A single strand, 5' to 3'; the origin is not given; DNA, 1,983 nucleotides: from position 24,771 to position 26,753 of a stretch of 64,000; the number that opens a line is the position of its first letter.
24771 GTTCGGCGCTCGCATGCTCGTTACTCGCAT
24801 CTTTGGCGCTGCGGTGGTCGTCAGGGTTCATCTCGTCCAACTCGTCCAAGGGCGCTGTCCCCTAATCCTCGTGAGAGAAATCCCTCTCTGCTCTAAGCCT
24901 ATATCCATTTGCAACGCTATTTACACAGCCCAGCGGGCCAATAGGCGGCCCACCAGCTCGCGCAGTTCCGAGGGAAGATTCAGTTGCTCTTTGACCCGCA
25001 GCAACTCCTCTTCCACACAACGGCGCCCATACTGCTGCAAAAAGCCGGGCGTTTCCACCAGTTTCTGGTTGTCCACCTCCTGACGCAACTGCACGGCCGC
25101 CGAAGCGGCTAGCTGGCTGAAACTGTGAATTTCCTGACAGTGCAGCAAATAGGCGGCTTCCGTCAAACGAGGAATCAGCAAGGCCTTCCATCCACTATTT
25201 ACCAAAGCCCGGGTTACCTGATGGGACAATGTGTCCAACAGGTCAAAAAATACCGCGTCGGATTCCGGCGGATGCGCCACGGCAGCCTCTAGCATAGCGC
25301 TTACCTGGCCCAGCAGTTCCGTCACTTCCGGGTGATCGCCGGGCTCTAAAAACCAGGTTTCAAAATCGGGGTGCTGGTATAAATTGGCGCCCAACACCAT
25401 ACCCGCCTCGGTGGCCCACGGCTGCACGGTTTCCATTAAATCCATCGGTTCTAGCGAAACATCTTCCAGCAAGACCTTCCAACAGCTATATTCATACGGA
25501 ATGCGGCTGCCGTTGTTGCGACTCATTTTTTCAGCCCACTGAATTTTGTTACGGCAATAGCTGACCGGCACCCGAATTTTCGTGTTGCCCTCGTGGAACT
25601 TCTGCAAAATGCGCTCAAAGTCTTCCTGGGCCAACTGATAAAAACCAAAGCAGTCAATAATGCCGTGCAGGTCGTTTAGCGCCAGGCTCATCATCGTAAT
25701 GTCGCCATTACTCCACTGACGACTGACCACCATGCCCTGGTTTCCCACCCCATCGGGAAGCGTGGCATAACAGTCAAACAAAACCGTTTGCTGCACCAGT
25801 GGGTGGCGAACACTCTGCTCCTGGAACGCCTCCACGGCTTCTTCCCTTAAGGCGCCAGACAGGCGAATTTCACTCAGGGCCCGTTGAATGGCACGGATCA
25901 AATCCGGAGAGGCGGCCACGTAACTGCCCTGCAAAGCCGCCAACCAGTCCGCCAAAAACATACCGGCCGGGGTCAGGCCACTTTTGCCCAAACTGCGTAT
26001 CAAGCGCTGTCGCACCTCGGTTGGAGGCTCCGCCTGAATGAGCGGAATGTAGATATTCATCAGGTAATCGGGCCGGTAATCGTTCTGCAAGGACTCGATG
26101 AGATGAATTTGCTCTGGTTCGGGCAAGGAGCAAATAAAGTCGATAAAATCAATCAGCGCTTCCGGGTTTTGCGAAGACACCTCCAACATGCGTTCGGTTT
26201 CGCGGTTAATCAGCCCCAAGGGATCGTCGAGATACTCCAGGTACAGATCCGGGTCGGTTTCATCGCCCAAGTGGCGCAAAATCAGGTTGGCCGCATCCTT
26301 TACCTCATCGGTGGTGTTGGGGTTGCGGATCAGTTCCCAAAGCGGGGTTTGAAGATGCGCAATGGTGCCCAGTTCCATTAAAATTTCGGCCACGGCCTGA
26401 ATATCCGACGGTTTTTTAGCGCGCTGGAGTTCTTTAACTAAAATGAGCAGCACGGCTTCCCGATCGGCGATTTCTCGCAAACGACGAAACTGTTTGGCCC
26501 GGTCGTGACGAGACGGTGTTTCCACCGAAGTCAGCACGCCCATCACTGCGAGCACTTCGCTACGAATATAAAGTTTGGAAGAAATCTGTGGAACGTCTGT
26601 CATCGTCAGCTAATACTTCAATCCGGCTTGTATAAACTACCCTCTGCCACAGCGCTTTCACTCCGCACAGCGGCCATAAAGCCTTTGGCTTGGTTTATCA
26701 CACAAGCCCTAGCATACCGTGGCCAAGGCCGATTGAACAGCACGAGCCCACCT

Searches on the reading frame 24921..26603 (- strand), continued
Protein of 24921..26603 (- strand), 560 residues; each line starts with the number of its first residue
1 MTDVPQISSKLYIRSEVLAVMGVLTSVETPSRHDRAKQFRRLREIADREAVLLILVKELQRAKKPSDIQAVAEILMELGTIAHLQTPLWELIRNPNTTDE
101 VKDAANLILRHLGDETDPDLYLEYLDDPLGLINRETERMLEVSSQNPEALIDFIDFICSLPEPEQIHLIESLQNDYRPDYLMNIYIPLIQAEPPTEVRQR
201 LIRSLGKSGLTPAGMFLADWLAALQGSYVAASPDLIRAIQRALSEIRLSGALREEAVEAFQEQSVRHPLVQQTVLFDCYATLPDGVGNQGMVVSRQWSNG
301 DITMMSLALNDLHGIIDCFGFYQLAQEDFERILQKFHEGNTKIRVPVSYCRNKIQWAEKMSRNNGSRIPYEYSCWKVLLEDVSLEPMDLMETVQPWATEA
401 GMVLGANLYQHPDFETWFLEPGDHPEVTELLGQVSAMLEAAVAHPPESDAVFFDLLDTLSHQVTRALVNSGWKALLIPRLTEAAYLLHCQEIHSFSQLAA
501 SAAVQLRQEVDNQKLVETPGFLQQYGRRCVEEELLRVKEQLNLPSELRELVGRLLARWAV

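Call 81: find_homologous_proteins(query=L036:9675-9983:+, max_evalue=0.00001)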
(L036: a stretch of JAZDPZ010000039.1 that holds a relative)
Query L036:9675-9983:+ (102 aa): 1298 proteins with E <= 0.00001 among 1302 candidates; the best 120 are listed.
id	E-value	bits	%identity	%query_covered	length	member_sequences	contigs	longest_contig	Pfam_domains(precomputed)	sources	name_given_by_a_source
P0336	2.6e-61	221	100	100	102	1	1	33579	PF06689.20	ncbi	ncbi:MAG: ClpX C4-type zinc finger protein [bacterium]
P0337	3.2e-38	147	68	92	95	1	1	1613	PF06689.20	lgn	-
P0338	1.9e-36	142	68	92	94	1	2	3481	PF06689.20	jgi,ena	-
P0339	4.9e-36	140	66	90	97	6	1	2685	PF06689.20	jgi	jgi:hypothetical protein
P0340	6.2e-36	140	70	92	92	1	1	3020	PF06689.20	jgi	-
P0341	7.1e-36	140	66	90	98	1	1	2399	PF06689.20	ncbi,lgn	-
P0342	1.2e-35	139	63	100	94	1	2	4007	PF06689.20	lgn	-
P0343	2.0e-35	138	65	91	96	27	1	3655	PF06689.20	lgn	-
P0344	2.4e-35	138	62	94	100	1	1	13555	PF06689.20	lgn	-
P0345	7.6e-35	137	64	94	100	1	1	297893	PF06689.20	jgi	-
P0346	8.7e-35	136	63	92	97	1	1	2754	PF06689.20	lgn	-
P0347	8.8e-35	136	62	91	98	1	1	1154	PF06689.20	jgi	-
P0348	1.2e-34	136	61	100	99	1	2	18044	PF06689.20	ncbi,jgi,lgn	-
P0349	1.2e-34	136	64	92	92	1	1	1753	PF06689.20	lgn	-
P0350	1.2e-34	136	69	89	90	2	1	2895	PF06689.20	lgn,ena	-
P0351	1.4e-34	136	59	92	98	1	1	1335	PF06689.20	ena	-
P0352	1.6e-34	135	64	89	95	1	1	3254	PF06689.20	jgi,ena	-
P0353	1.6e-34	135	64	90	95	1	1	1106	PF06689.20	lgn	-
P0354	1.9e-34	135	61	92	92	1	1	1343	PF06689.20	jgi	jgi:hypothetical protein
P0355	2.0e-34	135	59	100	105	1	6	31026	PF06689.20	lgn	-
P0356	2.4e-34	135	64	92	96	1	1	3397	PF06689.20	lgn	-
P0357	3.1e-34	135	64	91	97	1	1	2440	PF06689.20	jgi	jgi:hypothetical protein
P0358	4.1e-34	134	61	91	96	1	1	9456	PF06689.20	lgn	-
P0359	5.3e-34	134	63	90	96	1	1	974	PF06689.20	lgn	-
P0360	5.7e-34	134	64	90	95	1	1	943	PF06689.20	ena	-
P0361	8.8e-34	133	62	90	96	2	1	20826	PF06689.20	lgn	-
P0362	9.4e-34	133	64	90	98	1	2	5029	PF06689.20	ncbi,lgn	-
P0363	1.1e-33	133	63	90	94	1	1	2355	PF06689.20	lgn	-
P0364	1.4e-33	133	66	92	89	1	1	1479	PF06689.20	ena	-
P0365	1.4e-33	132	61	100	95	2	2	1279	PF06689.20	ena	-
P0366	1.9e-33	132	62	93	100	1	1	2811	PF06689.20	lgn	-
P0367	2.0e-33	132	60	92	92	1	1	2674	PF06689.20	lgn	-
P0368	2.0e-33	132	63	89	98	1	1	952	PF06689.20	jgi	jgi:hypothetical protein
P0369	2.2e-33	132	61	99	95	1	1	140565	PF06689.20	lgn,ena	-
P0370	2.7e-33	132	66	90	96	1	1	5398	PF06689.20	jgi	jgi:hypothetical protein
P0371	2.7e-33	132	64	90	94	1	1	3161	PF06689.20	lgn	-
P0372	2.9e-33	131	63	91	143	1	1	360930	PF06689.20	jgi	jgi:hypothetical protein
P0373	3.0e-33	131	66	90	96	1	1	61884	PF06689.20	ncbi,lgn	-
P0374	3.4e-33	131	64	90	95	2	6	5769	PF06689.20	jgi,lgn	jgi:hypothetical protein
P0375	4.2e-33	131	62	100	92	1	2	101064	PF06689.20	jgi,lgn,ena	-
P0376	8.1e-33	130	67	90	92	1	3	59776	PF06689.20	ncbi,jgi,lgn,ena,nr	ncbi:MAG TPA: ClpX C4-type zinc finger protein [Candidatus Gastranaerophilales bacterium]|nr:ClpX C4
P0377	8.6e-33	130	62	95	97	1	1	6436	PF06689.20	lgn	-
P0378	9.5e-33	130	63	100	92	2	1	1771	PF06689.20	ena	-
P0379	9.5e-33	130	63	90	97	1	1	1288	PF06689.20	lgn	-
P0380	1.0e-32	130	61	100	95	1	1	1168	PF06689.20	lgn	-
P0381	1.5e-32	129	62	100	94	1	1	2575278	PF06689.20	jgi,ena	jgi:hypothetical protein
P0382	1.8e-32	129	68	93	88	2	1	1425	PF06689.20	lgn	-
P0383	1.9e-32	129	66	100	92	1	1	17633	PF06689.20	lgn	-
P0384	2.6e-32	128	61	98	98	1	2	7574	PF06689.20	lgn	-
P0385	3.0e-32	128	63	90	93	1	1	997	PF06689.20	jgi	jgi:hypothetical protein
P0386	3.1e-32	128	65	92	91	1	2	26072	PF06689.20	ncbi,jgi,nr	ncbi:MAG: hypothetical protein ACD_20C00363G0010 [uncultured bacterium]|nr:MAG: hypothetical protein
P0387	4.0e-32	128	61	100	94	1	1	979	PF06689.20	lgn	-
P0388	4.1e-32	128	59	95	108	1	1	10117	PF06689.20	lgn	-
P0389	4.2e-32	128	64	90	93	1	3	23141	PF06689.20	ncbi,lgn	-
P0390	4.2e-32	128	61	90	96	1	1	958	PF06689.20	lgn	-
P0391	4.6e-32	128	62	100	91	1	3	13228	PF06689.20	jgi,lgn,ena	-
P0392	6.2e-32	127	61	86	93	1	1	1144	PF06689.20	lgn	-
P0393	6.5e-32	127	63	90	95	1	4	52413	PF06689.20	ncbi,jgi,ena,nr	ncbi:MAG: hypothetical protein A2Y25_06255 [Candidatus Melainabacteria bacterium GWF2_37_15]|nr:MAG:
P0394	9.4e-32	127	62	90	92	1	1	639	PF06689.20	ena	-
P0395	1.4e-31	126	62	100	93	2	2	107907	PF06689.20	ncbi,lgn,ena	ncbi:MAG: ClpX C4-type zinc finger protein [bacterium]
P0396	1.6e-31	126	68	91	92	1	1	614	PF06689.20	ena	-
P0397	1.7e-31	126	61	86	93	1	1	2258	PF06689.20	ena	-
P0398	1.8e-31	126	57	90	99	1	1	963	PF06689.20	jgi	-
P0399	1.8e-31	126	66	91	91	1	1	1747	PF06689.20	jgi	jgi:hypothetical protein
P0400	2.1e-31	125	66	88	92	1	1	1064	PF06689.20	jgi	jgi:hypothetical protein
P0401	2.7e-31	125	57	90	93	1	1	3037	PF06689.20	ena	-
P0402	3.1e-31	125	66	85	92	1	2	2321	PF06689.20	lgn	-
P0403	4.8e-31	124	60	100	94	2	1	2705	PF06689.20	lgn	-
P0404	5.0e-31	124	62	96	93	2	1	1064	PF06689.20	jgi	-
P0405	6.1e-31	124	56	97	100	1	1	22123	PF06689.20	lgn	-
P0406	6.2e-31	124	62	90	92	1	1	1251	PF06689.20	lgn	-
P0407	7.0e-31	124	62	100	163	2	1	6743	PF06689.20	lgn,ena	-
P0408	8.4e-31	124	65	90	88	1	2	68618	PF06689.20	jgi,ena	-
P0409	9.2e-31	123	63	89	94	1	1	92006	PF06689.20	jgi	-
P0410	1.3e-30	123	64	92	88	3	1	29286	PF06689.20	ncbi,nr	ncbi:MAG: ClpX C4-type zinc finger protein [Candidatus Gastranaerophilales bacterium]|nr:ClpX C4-typ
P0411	1.4e-30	123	57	91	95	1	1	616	PF06689.20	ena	-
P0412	1.4e-30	123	60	94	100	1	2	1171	PF06689.20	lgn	-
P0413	2.0e-30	122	64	83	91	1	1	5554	PF06689.20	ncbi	-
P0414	2.1e-30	122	58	99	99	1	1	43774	PF06689.20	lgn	-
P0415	2.2e-30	122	57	91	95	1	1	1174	PF06689.20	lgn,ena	-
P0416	2.2e-30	122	60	100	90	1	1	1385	PF06689.20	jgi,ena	-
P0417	2.2e-30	122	57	91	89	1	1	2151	PF06689.20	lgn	-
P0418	2.3e-30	122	61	94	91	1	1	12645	PF06689.20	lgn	-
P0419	2.4e-30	122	64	89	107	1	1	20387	PF06689.20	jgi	-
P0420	3.6e-30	122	57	89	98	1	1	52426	PF06689.20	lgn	-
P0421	5.8e-30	121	59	97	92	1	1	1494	PF06689.20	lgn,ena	-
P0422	7.8e-30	120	64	85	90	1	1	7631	PF06689.20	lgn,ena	-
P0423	8.7e-30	120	66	85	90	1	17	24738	PF06689.20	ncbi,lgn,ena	-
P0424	9.6e-30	120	57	94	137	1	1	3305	PF06689.20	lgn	-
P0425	9.9e-30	120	59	98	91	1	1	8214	PF06689.20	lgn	-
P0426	1.0e-29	120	61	91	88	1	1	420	PF06689.20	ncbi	-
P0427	1.2e-29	120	64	90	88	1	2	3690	PF06689.20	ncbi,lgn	-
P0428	1.3e-29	120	61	85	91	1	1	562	PF06689.20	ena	-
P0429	1.3e-29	120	61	90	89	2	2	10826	PF06689.20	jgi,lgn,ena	-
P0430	1.4e-29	120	60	84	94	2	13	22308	PF06689.20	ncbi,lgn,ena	-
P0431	1.4e-29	120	57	88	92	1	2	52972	PF06689.20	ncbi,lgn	-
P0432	1.4e-29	120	53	87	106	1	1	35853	PF06689.20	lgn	-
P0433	1.5e-29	120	59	85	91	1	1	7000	PF06689.20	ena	-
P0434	1.5e-29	120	63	85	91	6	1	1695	PF06689.20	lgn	-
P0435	1.7e-29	119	66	85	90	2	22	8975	PF06689.20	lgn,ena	-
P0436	1.8e-29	119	60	86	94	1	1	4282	PF06689.20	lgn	-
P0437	2.1e-29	119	60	85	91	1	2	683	PF06689.20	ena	-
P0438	2.2e-29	119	55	90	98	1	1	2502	PF06689.20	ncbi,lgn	-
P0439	2.3e-29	119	59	87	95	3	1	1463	PF06689.20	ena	-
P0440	2.7e-29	119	58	87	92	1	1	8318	PF06689.20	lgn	-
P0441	2.8e-29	119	66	85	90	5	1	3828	PF06689.20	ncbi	-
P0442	3.7e-29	118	57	86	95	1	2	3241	PF06689.20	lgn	-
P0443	3.9e-29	118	61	87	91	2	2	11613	PF06689.20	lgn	-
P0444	4.0e-29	118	52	99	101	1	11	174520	PF06689.20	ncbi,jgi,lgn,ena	jgi:hypothetical protein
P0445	4.1e-29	118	59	89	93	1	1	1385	PF06689.20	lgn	-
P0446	4.1e-29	118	63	85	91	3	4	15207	PF06689.20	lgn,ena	-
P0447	4.6e-29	118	63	89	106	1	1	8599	PF06689.20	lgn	-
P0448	4.7e-29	118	60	84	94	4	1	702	PF06689.20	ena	-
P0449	4.9e-29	118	58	89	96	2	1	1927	PF06689.20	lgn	-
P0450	5.1e-29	118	60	89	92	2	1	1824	PF06689.20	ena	-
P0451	5.4e-29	118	54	100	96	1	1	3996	PF06689.20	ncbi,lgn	ncbi:MAG: ClpX C4-type zinc finger protein [Vampirovibrionia bacterium]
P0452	5.4e-29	118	64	83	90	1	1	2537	PF06689.20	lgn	-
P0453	5.7e-29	118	59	95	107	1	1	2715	PF06689.20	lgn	-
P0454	5.8e-29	118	66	85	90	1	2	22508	PF06689.20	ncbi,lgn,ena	-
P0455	5.8e-29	118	62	85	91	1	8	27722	PF06689.20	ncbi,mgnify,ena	mgnify:CR=1 FL=1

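Call 83: find_encoding_contigs(protein=P0044, flank=5000, max_places=1)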
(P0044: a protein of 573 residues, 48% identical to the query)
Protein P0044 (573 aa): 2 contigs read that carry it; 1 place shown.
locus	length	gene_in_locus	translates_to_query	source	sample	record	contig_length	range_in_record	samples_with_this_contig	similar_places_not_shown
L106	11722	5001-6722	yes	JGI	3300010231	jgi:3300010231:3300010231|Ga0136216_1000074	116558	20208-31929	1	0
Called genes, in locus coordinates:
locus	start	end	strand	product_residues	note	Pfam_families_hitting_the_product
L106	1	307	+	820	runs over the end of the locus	PF02861:Clp_N, PF13191:AAA_16 (weak), PF00004:AAA, PF17871:AAA_lid_9, PF07724:AAA_2, PF07728:AAA_5, PF00004:AAA, PF10431:ClpB_D2-small, +12 more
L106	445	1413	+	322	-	-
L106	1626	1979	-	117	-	-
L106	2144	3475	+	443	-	PF09976:TPR_21 (faint), PF14938:SNAP, PF17874:TPR_MalT, PF07719:TPR_2 (faint), PF13174:TPR_6 (faint), PF13176:TPR_7 (faint), PF13428:TPR_14 (faint), PF13424:TPR_12, +6 more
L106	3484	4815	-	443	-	PF17820:PDZ_6, PF19238:Radical_SAM_2, PF04459:DUF512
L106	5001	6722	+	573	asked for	PF23219:LAMB1 (faint)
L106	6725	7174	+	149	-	PF03652:RuvX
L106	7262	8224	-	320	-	PF01073:3Beta_HSD, PF01370:Epimerase, PF02719:Polysacc_synt_2 (faint), PF04321:RmlD_sub_bind, PF16363:GDP_Man_Dehyd, PF07993:NAD_binding_4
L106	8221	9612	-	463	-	PF02558:ApbA (weak), PF03721:UDPG_MGDP_dh_N, PF00984:UDPG_MGDP_dh, PF03720:UDPG_MGDP_dh_C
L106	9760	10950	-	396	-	-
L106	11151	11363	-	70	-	-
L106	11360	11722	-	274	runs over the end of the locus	-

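Call 87: search_protein_families(library=pfam, proteins=[L052:12432-13790:+, L052:12124-12429:+, L052:9690-9992:+], max_evalue=0.01)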
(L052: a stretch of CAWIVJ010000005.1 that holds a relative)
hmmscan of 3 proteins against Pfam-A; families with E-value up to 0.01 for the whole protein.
L052:12432-13790:+ (452 aa): 1 family
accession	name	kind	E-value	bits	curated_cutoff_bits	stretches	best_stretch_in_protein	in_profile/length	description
PF02861.25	Clp_N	-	8.9e-51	170.3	20.7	5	324-376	1-53/53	Clp amino terminal domain, pathogenicity island component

L052:12124-12429:+ (101 aa): 1 family
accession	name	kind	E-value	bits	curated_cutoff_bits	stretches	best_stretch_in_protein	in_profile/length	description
PF06949.16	DUF1292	-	3.5e-13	50.6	24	1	27-96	1-73/75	Protein of unknown function (DUF1292)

L052:9690-9992:+ (100 aa): 1 family
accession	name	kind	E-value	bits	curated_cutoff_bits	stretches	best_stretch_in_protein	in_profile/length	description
PF06689.19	zf-C4_ClpX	-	1.3e-11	44.6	27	1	42-75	2-36/39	ClpX C4-type zinc finger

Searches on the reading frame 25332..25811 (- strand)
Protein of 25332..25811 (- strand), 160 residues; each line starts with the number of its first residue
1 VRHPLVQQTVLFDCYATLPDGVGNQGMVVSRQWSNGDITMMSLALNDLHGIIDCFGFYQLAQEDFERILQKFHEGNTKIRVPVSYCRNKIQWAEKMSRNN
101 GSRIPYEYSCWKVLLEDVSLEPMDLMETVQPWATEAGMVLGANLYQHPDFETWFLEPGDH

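Call 49: search_protein_families(library=pfam, alignment_id=A2, max_evalue=1)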
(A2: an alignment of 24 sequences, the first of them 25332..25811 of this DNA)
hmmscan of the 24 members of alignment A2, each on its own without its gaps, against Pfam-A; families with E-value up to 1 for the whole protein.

A. member 1, window:25332-25811:- (160 aa): 2 families
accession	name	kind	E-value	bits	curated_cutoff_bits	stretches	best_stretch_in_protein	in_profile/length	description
PF14131.11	DUF4298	-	0.17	12.4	27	1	58-117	11-68/87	Domain of unknown function (DUF4298)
PF01336.31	tRNA_anti-codon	-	0.18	12.2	27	1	26-75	5-48/75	OB-fold nucleic acid binding domain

B. families by the number of members that match (of 24 scanned): 7 families
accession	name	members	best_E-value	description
PF00923.25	TAL_FSA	1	0.037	Transaldolase/Fructose-6-phosphate aldolase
PF13472.12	Lipase_GDSL_2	1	0.065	GDSL-like Lipase/Acylhydrolase family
PF12342.13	DUF3640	1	0.074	Protein of unknown function (DUF3640)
PF25757.1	TPR_DNAAF5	1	0.077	Dynein axonemal assembly factor 5-like, TPR repeats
PF14131.11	DUF4298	1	0.17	Domain of unknown function (DUF4298)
PF01336.31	tRNA_anti-codon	1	0.18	OB-fold nucleic acid binding domain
PF04157.22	EAP30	1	0.2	EAP30/Vps36 family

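Call 51: predict_structure(alignment_id=A2)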
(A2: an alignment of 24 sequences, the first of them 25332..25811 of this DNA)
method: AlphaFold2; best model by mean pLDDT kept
length: 160 residues; sequences in the alignment: 24
mean_pLDDT: 90.9   pTM: 0.82
mean pLDDT of the five models: 90.9, 90.1, 88.8, 85.6, 85.4
residues with pLDDT >= 90: 108; 70-90: 45; 50-70: 5; < 50: 2
segments of 3 or more residues with pLDDT < 50: none
pLDDT, mean of each block of 10 residues (from residue 1): 95 95 93 98 96 97 96 87 95 97 97 95 85 87 81 61
secondary structure, 60 per line:
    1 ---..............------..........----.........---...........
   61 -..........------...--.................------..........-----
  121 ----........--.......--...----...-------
elements in order: H4-8 E9-17 E24-33 E38-46 E50-60 H62-71 E78-80 H83-99 H106-115 H125-132 H135-141
